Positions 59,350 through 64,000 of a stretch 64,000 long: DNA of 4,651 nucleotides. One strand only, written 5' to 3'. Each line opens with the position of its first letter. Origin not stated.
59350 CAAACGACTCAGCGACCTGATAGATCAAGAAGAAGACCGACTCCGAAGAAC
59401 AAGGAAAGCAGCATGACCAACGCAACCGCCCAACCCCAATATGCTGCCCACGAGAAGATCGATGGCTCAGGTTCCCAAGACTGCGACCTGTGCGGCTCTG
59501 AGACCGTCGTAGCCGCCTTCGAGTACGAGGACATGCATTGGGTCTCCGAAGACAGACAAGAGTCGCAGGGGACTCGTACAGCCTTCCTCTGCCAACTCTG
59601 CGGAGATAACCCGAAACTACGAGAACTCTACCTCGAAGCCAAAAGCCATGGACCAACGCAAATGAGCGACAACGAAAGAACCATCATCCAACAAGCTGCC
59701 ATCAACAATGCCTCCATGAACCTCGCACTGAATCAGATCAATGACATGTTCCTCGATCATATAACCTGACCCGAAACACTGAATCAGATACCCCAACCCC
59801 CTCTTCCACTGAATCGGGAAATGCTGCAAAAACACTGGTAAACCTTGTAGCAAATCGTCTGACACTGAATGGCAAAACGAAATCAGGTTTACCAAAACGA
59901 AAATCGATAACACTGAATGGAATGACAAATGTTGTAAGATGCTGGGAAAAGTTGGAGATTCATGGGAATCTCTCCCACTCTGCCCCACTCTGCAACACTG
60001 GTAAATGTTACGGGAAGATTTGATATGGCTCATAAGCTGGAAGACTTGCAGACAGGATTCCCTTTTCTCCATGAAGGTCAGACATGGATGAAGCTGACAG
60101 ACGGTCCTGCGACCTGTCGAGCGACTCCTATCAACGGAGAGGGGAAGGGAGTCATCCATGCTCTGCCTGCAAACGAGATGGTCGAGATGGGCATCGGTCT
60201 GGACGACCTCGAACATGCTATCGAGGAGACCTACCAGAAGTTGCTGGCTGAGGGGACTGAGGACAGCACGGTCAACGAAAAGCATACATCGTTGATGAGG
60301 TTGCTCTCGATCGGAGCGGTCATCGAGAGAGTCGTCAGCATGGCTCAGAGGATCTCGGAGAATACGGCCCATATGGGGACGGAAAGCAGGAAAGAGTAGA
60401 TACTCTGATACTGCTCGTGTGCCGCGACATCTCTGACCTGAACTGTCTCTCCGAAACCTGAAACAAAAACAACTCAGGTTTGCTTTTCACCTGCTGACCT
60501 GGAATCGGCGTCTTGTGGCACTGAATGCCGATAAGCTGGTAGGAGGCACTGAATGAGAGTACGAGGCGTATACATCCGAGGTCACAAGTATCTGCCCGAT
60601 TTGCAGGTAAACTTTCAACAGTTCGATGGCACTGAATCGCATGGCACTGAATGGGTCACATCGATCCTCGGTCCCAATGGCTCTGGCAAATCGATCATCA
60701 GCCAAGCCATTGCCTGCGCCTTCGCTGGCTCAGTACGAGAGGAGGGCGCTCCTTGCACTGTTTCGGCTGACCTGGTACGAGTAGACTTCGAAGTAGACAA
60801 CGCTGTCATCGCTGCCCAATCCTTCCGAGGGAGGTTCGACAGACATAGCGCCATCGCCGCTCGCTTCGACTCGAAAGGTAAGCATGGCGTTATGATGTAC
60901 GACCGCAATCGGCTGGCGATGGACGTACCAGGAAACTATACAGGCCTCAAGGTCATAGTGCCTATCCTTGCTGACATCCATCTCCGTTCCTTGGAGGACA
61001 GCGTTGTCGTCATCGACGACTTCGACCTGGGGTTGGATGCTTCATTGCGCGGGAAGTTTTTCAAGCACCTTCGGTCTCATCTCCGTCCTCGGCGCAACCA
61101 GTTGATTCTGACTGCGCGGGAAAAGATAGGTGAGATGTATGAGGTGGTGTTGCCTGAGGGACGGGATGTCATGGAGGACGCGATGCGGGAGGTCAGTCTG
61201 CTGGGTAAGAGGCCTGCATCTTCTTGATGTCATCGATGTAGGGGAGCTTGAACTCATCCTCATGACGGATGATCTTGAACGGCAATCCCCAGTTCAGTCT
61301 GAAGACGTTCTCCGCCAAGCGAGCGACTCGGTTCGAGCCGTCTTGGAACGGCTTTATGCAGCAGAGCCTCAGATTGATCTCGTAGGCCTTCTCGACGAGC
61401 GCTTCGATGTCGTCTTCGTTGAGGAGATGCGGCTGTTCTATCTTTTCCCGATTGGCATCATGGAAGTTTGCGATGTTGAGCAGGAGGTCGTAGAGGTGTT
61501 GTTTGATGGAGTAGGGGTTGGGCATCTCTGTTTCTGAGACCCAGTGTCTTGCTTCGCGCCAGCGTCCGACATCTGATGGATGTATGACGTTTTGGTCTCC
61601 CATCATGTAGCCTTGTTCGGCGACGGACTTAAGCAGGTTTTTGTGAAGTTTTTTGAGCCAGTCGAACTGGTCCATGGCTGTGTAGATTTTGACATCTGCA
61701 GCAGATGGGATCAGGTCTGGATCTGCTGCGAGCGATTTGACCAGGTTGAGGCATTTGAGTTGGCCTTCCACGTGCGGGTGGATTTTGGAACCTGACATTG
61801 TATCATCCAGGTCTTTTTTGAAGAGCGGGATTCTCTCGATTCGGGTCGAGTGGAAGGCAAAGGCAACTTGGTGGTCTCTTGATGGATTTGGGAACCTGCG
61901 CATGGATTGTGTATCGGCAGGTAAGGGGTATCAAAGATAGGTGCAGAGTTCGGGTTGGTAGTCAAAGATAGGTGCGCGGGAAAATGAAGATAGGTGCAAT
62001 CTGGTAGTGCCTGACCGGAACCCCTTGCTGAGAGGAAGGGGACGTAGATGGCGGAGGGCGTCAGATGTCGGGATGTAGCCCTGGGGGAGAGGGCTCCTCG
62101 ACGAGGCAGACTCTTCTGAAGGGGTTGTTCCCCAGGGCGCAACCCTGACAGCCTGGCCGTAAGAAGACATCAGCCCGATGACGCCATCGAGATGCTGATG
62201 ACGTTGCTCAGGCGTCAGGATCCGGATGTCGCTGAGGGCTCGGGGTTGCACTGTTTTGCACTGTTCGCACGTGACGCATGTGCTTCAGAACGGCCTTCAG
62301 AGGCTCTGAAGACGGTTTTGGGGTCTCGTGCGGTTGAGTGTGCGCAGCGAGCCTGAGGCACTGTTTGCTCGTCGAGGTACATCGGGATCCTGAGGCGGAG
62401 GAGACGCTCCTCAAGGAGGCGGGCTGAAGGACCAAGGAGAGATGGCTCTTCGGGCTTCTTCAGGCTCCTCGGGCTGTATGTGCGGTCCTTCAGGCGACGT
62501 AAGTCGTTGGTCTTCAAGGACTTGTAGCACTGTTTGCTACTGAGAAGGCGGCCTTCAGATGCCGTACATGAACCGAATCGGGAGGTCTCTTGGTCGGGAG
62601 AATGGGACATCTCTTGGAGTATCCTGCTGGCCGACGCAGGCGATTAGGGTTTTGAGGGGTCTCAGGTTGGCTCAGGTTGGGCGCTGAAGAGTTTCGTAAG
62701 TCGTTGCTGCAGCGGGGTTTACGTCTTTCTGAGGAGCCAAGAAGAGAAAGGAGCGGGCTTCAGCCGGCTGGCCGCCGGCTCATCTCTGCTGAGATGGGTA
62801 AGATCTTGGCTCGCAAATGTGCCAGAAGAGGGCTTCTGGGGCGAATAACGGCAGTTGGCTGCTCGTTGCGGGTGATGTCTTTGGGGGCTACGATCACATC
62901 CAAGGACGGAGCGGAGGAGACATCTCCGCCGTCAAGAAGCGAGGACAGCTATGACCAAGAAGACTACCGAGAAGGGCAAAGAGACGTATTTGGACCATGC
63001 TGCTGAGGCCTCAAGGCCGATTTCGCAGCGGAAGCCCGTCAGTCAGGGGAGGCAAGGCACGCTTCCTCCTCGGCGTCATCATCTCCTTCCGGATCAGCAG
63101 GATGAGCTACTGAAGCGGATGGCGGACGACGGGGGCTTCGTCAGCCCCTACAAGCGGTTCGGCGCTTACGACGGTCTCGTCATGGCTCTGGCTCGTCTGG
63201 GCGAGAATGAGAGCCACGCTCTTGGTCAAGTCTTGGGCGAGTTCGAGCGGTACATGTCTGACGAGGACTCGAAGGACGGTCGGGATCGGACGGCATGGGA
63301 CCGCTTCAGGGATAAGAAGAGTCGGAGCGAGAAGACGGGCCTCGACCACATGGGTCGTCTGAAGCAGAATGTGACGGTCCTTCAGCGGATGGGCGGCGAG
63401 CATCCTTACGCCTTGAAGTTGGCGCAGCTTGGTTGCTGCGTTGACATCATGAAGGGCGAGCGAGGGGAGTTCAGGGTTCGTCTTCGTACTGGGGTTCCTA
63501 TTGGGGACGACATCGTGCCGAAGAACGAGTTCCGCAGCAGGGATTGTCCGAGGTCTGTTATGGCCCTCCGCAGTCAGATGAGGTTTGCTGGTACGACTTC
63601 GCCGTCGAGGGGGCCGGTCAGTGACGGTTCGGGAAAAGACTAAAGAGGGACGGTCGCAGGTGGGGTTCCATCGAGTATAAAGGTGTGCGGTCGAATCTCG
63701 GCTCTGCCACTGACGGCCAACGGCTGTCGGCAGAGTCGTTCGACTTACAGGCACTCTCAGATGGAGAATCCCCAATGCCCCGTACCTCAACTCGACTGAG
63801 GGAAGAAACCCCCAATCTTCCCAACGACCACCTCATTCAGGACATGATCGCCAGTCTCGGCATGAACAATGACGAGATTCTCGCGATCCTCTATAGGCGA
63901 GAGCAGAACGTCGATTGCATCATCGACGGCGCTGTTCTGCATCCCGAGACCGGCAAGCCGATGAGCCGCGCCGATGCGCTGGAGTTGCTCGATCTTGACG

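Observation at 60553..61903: Compact ABC-type ATPase converging on and overlapping a degenerate Fic/Doc-like gene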

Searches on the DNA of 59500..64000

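Call 34: search_rna_families(source=window, start=59500, end=64000, threshold=evalue, max_evalue=1)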
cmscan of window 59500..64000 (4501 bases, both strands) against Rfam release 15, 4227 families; matches with E-value up to 1: 1.
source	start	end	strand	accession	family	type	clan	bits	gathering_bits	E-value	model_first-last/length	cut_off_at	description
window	59682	59791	+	RF02462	Telomerase_Asco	Gene;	CL00004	19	30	0.0051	1-1858/1858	no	Ascomycota telomerase RNA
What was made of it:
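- Tried and rejected: Rfam gave only a sub-threshold chance hit, Ascomycota telomerase RNA at 19 bits against a 30-bit threshold (call 34).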
